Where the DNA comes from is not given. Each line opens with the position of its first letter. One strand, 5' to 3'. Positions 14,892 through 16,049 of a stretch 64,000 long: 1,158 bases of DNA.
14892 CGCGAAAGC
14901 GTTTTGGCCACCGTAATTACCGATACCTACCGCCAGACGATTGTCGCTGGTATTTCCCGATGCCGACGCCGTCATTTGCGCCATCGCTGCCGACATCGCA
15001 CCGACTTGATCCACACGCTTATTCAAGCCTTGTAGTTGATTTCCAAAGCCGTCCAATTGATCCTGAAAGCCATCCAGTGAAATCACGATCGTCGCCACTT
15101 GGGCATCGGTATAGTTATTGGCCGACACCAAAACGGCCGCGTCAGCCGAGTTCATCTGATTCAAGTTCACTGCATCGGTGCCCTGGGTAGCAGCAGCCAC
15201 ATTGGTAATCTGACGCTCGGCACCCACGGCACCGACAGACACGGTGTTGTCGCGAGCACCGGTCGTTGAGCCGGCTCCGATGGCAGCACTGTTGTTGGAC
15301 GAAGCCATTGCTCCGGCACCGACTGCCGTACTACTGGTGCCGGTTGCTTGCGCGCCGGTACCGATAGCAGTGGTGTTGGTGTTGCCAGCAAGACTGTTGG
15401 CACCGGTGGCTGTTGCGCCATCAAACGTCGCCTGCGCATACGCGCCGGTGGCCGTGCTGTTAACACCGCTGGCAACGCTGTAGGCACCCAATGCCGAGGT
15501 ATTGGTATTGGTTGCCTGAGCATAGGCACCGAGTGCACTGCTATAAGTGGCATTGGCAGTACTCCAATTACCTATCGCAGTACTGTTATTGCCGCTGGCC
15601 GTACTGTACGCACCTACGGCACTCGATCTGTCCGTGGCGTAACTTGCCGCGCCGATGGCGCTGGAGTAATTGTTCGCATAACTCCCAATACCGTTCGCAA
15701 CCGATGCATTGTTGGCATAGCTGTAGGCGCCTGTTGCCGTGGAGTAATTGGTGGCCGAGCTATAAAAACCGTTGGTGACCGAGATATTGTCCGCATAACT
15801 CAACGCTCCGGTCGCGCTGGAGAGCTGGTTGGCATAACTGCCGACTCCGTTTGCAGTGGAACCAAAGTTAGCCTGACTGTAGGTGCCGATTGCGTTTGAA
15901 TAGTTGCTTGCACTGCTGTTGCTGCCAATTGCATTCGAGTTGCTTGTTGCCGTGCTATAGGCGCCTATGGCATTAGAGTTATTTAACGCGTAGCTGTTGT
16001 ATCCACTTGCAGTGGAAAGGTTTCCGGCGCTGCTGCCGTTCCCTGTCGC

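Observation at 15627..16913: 33 uninterrupted 13-residue head repeats in a YadA-like adhesin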

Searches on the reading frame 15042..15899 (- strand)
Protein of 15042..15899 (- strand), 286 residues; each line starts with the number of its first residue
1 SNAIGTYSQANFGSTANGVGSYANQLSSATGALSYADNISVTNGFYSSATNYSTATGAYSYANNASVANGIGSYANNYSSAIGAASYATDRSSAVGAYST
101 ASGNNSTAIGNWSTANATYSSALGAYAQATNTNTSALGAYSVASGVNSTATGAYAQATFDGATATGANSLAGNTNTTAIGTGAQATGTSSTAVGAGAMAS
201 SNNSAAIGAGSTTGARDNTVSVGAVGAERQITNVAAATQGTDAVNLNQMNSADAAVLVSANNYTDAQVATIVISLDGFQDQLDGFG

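Call 56: predict_structure(alignment_id=A2)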
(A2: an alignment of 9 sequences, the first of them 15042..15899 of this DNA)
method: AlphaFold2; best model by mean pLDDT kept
length: 286 residues; sequences in the alignment: 9
mean_pLDDT: 77.9   pTM: 0.72
mean pLDDT of the five models: 77.9, 74.5, 74.4, 72.1, 63.3
residues with pLDDT >= 90: 173; 70-90: 32; 50-70: 9; < 50: 72
segments of 3 or more residues with pLDDT < 50: 215-286
pLDDT, mean of each block of 10 residues (from residue 1): 92 96 97 97 98 98 98 98 97 97 97 96 97 96 95 95 92 90 86 81 69 48 33 31 34 35 30 31 38
secondary structure, 60 per line:
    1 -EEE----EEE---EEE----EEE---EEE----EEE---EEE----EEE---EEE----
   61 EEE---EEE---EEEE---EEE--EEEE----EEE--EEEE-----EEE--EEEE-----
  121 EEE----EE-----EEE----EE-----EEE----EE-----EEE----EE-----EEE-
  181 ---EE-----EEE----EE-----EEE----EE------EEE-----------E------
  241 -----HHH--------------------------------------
elements in order: E2-4 E9-11 E15-17 E22-24 E28-30 E35-37 E41-43 E48-50 E54-56 E61-63 E67-69 E73-76 E80-82 E85-88 E93-95 E98-101 E107-109 E112-115 E121-123 E135-137 E149-151 E163-165 E177-179 E191-193 E205-207 E220-222

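Call 59: fold_search(model_id=the predicted structure, library=pdb)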
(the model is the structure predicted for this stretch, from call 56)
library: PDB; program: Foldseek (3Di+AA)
matches with E <= 10: 172; with E <= 0.001: 0
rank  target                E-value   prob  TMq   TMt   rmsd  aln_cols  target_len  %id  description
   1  8egr_A                8.8e-02  0.51  0.27  0.16  11.3       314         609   14  Upper tail structure of Staphylococcus phage Andhra (released 2022-12-14)
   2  6k0v_A                2.2e-01  0.09  0.18  0.12  13.8       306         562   11  Catalytic domain of GH87 alpha-1,3-glucanase D1069A in complex with tetrasaccharides (released 2019-12-25)
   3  5awf_E                3.5e-01  0.03  0.09  0.08  19.2       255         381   13  Crystal structure of SufB-SufC-SufD complex from Escherichia coli (released 2015-11-11)
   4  7xzd_A                5.2e-01  0.10  0.20  0.15  12.5       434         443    8  Mutant (F179A) of the N-terminal domain of fucoidan lyase FdlA (released 2022-09-28)
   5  8egr_B                6.0e-01  0.25  0.31  0.18  10.7       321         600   13  Upper tail structure of Staphylococcus phage Andhra (released 2022-12-14)
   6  1wmr_A                6.0e-01  0.06  0.15  0.10  15.2       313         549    8  Crystal Structure of Isopullulanase from Aspergillus niger ATCC 9642 (released 2005-07-19)
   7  6k0p_A                6.3e-01  0.06  0.15  0.10  14.3       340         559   13  Catalytic domain of GH87 alpha-1,3-glucanase D1045A in complex with nigerose (released 2019-12-25)
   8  4yz0_A                6.3e-01  0.02  0.08  0.11  17.5       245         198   12  C. bescii Family 3 pectate lyase double mutant K108A/E39Q in complex with trigalacturonic acid (released 2015-12-23)
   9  6k0q_A                7.3e-01  0.05  0.15  0.10  14.4       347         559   12  Catalytic domain of GH87 alpha-1,3-glucanase D1068A in complex with nigerose (released 2019-12-25)
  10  6k0s_A                7.3e-01  0.05  0.15  0.10  14.3       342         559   12  Catalytic domain of GH87 alpha-1,3-glucanase D1069A in complex with nigerose (released 2019-12-25)
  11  6k0m                  7.3e-01  0.04  0.13  0.10  14.0       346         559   12  Catalytic domain of GH87 alpha-1,3-glucanase from Paenibacillus glycanilyticus FH11 (released 2019-12-25)
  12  7xz7_A                7.7e-01  0.11  0.23  0.18  11.8       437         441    7  Mutant (D137A) of the N-terminal domain of fucoidan lyase FdlA (released 2022-09-28)
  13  5vmk_A                7.7e-01  0.07  0.17  0.14  12.1       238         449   14  Crystal structure of a bifunctional GlmU UDP-N-acetylglucosamine diphosphorylase/glucosamine-1- phosphate N-acetyltran (released 2017-05-24)
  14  7xz9_A                8.5e-01  0.07  0.19  0.14  12.9       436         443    9  Mutant (E236A) of the N-terminal domain of fucoidan lyase FdlA (released 2022-09-28)
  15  4xor_A                8.5e-01  0.03  0.12  0.09  15.0       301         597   12  Tailspike protein double mutant D339N/E372Q of E. coli bacteriophage HK620 in complex with pentasaccharide (released 2016-01-27)
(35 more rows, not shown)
